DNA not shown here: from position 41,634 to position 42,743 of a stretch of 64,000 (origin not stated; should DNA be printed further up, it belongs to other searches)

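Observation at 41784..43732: Divergent zinc-ribbon/winged-helix paralogues end in an identical acidic tail encoded by a perfect 36-bp inverted repeat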

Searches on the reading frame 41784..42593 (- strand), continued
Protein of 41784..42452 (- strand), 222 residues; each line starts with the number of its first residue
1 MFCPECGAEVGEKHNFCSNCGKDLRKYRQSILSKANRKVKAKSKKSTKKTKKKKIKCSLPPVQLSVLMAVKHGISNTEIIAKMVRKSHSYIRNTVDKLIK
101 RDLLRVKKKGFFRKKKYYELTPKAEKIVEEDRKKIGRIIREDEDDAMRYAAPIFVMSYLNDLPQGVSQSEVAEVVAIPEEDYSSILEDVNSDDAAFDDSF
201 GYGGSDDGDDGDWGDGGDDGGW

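Call 38: find_related_loci(query=A1, collection=metagenome_contigs, flank=6000)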
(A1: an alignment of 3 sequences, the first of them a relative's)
Query A1 (361 aa) in metagenome_contigs; peptide patterns used: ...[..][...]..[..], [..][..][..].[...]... (x = any residue, [..] = any of these).
600 stretches matched a pattern (row limit reached: there are more); 68 encode a relative of the query (tblastn E <= 1e-3); 68 distinct loci.
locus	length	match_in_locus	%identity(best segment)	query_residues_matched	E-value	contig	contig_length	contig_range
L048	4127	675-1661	80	1-329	0e+0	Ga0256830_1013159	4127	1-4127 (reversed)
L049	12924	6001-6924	43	1-315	2e-82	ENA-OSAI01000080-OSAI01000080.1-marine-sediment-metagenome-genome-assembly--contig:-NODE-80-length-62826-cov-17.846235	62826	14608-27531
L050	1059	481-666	35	1-61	3e-8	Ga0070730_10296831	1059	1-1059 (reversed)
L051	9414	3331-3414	61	1-28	5e-8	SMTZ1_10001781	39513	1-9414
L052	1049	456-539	61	1-28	1e-7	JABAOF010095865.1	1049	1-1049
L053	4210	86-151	68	1-22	2e-7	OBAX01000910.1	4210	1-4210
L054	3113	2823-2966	39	1-49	3e-7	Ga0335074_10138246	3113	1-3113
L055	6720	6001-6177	34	1-61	7e-7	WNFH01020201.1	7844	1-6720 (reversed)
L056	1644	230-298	65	2-24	1e-6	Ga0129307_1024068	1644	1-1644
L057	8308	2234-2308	64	1-25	2e-7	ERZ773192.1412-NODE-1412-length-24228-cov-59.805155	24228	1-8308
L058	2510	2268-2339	63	1-24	1e-6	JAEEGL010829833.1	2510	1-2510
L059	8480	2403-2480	65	1-26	2e-6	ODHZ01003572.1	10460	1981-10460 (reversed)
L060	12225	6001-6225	32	2-66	3e-6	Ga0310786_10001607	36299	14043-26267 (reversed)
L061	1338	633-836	35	1-66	2e-6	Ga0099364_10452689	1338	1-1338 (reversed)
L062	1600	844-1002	36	1-52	3e-6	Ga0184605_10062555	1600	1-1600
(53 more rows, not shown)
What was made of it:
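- Tried and rejected: It yielded just two relevant loci, L048 and L049 (call 38).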

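Call 42: predict_structure(alignment_id=A3)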
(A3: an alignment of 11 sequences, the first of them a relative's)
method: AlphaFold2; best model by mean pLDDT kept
length: 361 residues; sequences in the alignment: 11
mean_pLDDT: 74.3   pTM: 0.64
mean pLDDT of the five models: 74.3, 71.3, 71.3, 66.3, 65.3
residues with pLDDT >= 90: 117; 70-90: 127; 50-70: 52; < 50: 65
segments of 3 or more residues with pLDDT < 50: 26-56, 319-322, 335-361
pLDDT, mean of each block of 10 residues (from residue 1): 60 54 42 27 36 55 94 91 94 95 92 87 91 91 85 76 75 94 88 89 92 83 82 93 73 91 94 85 83 83 75 59 58 48 32 33 29
secondary structure, 60 per line:
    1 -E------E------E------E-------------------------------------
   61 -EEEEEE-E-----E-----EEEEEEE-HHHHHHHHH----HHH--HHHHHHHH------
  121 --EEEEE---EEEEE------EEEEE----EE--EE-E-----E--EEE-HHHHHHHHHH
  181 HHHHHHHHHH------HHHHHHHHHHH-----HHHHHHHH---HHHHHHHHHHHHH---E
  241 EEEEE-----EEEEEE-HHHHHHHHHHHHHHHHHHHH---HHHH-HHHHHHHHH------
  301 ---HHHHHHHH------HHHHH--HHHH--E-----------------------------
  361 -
elements in order: E62-67 E81-87 H89-97 H107-114 E123-127 E131-135 E142-146 E167-169 H171-190 H197-207 H213-220 H224-236 E240-245 E251-256 H258-277 H281-284 H286-294 H304-311 H318-322 H325-328
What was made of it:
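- On MarR/PadR/AspA-type winged-helix DNA-binding regulators: The AF2 model has pLDDT 73-94 over residues 190-300 (call 42).
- On C-terminal short linear docking or autoinhibitory motif: pLDDT is below 50 for residues 335-361 (call 42).
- The tail is predicted disordered, with pLDDT below 50 for residues 335-361 (call 42).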

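Call 47: fold_search(model_id=the predicted structure, library=pdb)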
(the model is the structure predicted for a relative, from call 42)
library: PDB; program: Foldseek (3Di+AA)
matches with E <= 10: 971; with E <= 0.001: 0
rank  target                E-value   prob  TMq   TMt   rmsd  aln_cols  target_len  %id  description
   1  5yhx_M                5.2e-03  1.00  0.22  0.51   9.0       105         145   17  Structure of Lactococcus lactis ZitR, wild type (released 2017-12-06)
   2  2a61_A                5.5e-03  0.99  0.20  0.45   9.4       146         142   20  The crystal structure of transcriptional regulator Tm0710 from Thermotoga maritima (released 2005-07-19)
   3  4rgu_B                8.1e-03  1.00  0.23  0.54   3.1        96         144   14  Crystal Structure of Putative MarR Family Transcriptional Regulator HcaR from Acinetobacter sp. ADP complexed with fer (released 2015-03-04)
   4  4zzl_A                8.5e-03  1.00  0.25  0.53   7.4       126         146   16  MexR R21W derepressor mutant causing multidrug resistance in P. aeruginosa by mexAB-oprM efflux pump expression (released 2016-07-27)
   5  4rgx_A                1.1e-02  1.00  0.23  0.54   3.3        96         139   17  Crystal Structure of Putative MarR Family Transcriptional Regulator HcaR from Acinetobacter sp. ADP complexed with 3,4 (released 2015-03-04)
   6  5yi3_B                1.1e-02  1.00  0.22  0.52   4.9        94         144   19  Structure of Lactococcus lactis ZitR, C30S mutant in complex with DNA (released 2017-12-06)
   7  5jls                  1.3e-02  1.00  0.25  0.60   4.9       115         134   17  Crystal Structure of Adhesin competence repressor (AdcR) from Streptococcus pyogenes (C-terminally His tagged) (released 2017-05-03)
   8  5yhx_A                1.4e-02  1.00  0.22  0.51   5.0        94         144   19  Structure of Lactococcus lactis ZitR, wild type (released 2017-12-06)
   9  5yhx_N                1.4e-02  1.00  0.22  0.50   4.9        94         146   19  Structure of Lactococcus lactis ZitR, wild type (released 2017-12-06)
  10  3f3x                  1.4e-02  1.00  0.23  0.55   5.6       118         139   23  Crystal structure of the transcriptional regulator BldR from Sulfolobus Solfataricus (released 2009-05-05)
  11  4rgr_A                1.5e-02  1.00  0.23  0.54   3.3        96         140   17  Crystal Structure of Putative MarR Family Transcriptional Regulator HcaR from Acinetobacter sp. ADP (released 2015-03-04)
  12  6fi9_A                1.5e-02  1.00  0.23  0.51   9.4       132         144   15  Crystal Structure of a zinc-responsive MarR family member, Lactococcus lactis ZitR (released 2019-02-20)
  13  2yr2_A                1.7e-02  1.00  0.23  0.55   5.5       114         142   20  Crystal Structure of the Hypothetical regulator from Sulfolobus tokodaii (released 2007-10-02)
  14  2gxg                  1.7e-02  1.00  0.23  0.54   5.6       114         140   18  Crystal structure of EmrR homolog from hyperthermophilic archaea Sulfolobus tokodaii strain7 (released 2007-03-20)
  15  5yi0_A                1.8e-02  1.00  0.23  0.53   4.8        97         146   20  Structure of Lactococcus lactis ZitR, C30AH42A mutant (released 2017-12-06)
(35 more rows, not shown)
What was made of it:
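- On MarR/PadR/AspA-type winged-helix DNA-binding regulators: Foldseek top hits are all MarR or AspA, with probability about 1.0 and E about 5e-3 (call 47).
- Closest known: AspA. Same: It is also the best fold match (MarR-family regulators first, such as ZitR, HcaR and BldR, with AspA among the top hits; probability about 1.0, call 47).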

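Call 48: find_encoding_contigs(protein=P0002, flank=4000, max_places=10)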
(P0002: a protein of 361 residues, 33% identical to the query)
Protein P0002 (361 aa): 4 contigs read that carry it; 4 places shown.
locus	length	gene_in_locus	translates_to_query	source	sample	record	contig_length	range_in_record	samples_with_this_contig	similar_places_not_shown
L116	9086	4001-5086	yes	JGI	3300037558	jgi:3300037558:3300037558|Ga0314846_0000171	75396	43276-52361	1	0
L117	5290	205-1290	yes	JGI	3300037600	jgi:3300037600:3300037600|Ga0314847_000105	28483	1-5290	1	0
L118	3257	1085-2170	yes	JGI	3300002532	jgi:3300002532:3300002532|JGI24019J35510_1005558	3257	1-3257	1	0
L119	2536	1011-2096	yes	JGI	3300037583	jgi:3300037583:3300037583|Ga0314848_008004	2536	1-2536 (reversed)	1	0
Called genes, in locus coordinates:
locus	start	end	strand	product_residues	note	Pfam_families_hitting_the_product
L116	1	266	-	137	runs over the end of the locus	PF14539:DUF4442, PF03061:4HBT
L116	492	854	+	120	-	-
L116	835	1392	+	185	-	-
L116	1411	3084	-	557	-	-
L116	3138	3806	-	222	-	PF13240:Zn_Ribbon_1 (weak)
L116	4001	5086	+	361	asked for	PF13240:Zn_Ribbon_1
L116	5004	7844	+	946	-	-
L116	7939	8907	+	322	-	-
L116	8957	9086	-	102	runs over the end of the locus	PF01638:HxlR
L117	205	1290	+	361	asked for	PF13240:Zn_Ribbon_1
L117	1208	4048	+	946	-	-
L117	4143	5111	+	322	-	-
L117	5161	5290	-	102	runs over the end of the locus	PF01638:HxlR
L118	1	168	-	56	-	?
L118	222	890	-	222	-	PF13240:Zn_Ribbon_1 (weak)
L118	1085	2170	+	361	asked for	PF13240:Zn_Ribbon_1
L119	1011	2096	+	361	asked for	PF13240:Zn_Ribbon_1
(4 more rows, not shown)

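Call 56: search_protein_families(library=ncbifam, proteins=[window:41784-42452:-], max_evalue=0.01)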
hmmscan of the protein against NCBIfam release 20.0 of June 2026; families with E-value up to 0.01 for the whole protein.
window:41784-42452:- (222 aa): 7 families
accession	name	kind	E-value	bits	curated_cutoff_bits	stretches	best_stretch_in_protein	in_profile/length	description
NF038251.1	AdcR_fam_Zn_TF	equivalog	3.5e-05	24.1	175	1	58-133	33-108/143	zinc-dependent MarR family transcriptional regulator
TIGR01884.1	cas_HTH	subfamily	0.00029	20.3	60.2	1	33-117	112-196/202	CRISPR-associated CARF protein Csa3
NF053815.1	teico_TcaA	equivalog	0.00044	19.2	550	1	3-60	4-54/463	membrane-associated protein TcaA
NF011149.0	PRK14559.1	equivalog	0.00096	18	374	1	3-104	30-86/642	serine/threonine phosphatase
NF049953.1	ribbon_DG_selen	exception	0.0031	17.4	130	1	2-87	7-90/172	zinc ribbon-containing (seleno)protein DG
NF053755.1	MsvR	equivalog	0.0049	16.6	220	1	52-125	4-77/236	transcriptional factor MsvR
NF004066.1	PRK05580.1-3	equivalog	0.0074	14.6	813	1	29-141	158-266/788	primosomal protein N'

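Call 67: search_protein_families(library=padloc, proteins=[window:41784-42452:-], max_evalue=0.01)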
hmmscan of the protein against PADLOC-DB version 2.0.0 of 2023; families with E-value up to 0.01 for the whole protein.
window:41784-42452:- (222 aa): 7 families
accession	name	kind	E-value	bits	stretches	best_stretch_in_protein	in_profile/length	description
PDLC01044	Csa3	-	0.00011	20.2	1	55-127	130-193/194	Type I-A associated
PDLC01434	CasR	-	0.00011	20.1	1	31-110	101-177/191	"CAS-I,CAS-II,CAS-III,CAS-IV,CAS-V,CAS-VI; associated_signaling"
PDLC01268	CasR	-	0.00015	19.8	1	61-110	124-173/179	"CAS-I,CAS-II,CAS-III,CAS-IV,CAS-V,CAS-VI; associated_signaling"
PDLC01848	CARF3--CARF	-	0.00051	17.8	1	54-128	130-193/197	-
PDLC02976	WH_III-A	-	0.00095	17.8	0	82-131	26-67/104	-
PDLC03922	MkoB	-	0.0041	14.4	1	59-132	27-95/610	-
PDLC01852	CARF3--CARF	-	0.0057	14.6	0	46-114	128-194/208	-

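Call 68: search_protein_families(library=phrogs, proteins=[window:41784-42452:-], max_evalue=0.01)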
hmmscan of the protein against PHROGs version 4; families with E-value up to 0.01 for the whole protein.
window:41784-42452:- (222 aa): 6 families
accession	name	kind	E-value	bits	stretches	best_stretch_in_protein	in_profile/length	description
phrog_22898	-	unknown function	0.00013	23.1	1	2-45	3-46/163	-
phrog_6586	-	unknown function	0.00013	22.8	1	1-44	4-42/129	-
phrog_2546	-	unknown function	0.00038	21.7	1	1-136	1-106/180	-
phrog_4852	-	unknown function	0.00038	21.2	1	2-52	15-67/194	-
phrog_10292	-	unknown function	0.0005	21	1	1-38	4-38/136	-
phrog_11046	-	transcription regulation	0.0048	17.7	1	71-130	21-79/94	transcriptional regulator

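Call 71: find_encoding_contigs(protein=P0156, flank=6000, max_places=3)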
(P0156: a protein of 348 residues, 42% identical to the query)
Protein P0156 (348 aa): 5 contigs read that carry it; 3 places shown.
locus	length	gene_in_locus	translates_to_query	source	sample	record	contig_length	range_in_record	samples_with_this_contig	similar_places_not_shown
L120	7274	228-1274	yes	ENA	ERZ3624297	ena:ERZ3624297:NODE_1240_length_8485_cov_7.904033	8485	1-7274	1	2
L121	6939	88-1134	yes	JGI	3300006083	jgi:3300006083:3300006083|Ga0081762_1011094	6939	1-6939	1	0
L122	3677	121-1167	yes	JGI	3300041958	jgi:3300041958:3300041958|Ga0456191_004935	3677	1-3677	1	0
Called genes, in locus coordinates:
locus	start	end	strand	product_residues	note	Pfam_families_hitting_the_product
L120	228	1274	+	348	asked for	PF13240:Zn_Ribbon_1, PF13248:Zn_ribbon_3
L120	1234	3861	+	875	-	-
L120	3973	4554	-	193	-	PF01558:POR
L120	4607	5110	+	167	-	PF04407:DUF531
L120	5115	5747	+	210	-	PF01885:PTS_2-RNA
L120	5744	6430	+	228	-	PF00156:Pribosyltran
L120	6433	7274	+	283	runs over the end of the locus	PF01048:PNP_UDP_1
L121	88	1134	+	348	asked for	PF13240:Zn_Ribbon_1, PF13248:Zn_ribbon_3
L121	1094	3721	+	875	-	-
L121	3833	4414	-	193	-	PF01558:POR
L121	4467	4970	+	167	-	PF04407:DUF531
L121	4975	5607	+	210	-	PF01885:PTS_2-RNA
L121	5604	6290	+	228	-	PF00156:Pribosyltran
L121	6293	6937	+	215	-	?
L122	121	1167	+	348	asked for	PF13240:Zn_Ribbon_1, PF13248:Zn_ribbon_3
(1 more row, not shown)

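Call 72: find_encoding_contigs(protein=P0155, flank=6000, max_places=3)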
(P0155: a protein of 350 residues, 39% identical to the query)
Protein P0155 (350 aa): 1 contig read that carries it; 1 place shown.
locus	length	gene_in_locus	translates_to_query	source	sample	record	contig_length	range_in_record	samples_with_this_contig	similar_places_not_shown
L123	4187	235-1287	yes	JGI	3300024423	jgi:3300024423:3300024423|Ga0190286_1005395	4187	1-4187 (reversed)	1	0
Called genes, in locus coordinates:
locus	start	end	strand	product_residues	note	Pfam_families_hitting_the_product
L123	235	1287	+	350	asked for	-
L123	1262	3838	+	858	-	-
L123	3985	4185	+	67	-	?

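Call 75: search_solved_structures(query=A3, max_evalue=1)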
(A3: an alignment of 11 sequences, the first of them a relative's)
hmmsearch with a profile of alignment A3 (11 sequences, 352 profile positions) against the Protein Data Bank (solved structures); distinct sequences matched with E-value up to 1: 28.
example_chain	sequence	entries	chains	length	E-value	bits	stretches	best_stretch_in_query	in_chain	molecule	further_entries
4rs8_A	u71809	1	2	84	0.00051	22.6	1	189-271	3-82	AspA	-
5k5o_A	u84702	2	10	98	0.00077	22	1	188-271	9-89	AspA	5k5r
5k1y_C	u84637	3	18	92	0.001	21.6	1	188-271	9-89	AspA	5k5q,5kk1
3f3x_A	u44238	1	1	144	0.0039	19.7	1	188-278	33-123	Transcriptional regulator, marR family, putative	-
2a61_A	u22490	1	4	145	0.0069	18.9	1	170-272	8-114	transcriptional regulator Tm0710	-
9sfa_A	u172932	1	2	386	0.022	17.2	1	3-29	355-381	Putative regulatory protein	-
7od9_C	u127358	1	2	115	0.033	16.6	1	181-238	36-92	C-terminal domain of CheF from Methanococcus maripaludis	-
7dvn_A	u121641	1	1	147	0.062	15.8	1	191-268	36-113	MarR family transcriptional regulator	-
9f8y_D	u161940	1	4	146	0.072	15.5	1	37-110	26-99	RSVF-multi-3.5 designed scaffold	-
6pcp_A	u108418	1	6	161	0.076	15.5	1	189-261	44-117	MarR family transcriptional regulator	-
2d1h_A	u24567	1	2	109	0.08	15.4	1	199-262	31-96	109aa long hypothetical transcriptional regulator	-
3mhy_A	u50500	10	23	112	0.082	15.3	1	211-274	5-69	PII-like protein Pz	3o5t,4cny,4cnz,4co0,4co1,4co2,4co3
1gnk_A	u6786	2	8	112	0.091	15.2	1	218-283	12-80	PROTEIN (GLNK) | Nitrogen regulatory protein P-II 2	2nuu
6pco_A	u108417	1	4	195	0.12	14.8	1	189-261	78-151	MarR-family transcriptional regulator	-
2ns1_B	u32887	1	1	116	0.12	14.8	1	218-283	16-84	Nitrogen regulatory protein P-II 2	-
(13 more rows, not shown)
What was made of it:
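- On MarR/PadR/AspA-type winged-helix DNA-binding regulators: The profile hits AspA at E = 5e-4 (call 75).
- Closest known: AspA. Same: The winged-helix domain is the best sequence-profile match (AspA, E = 5e-4, call 75).
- The winged helix matches AspA and MarR structures (calls 47, 75).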
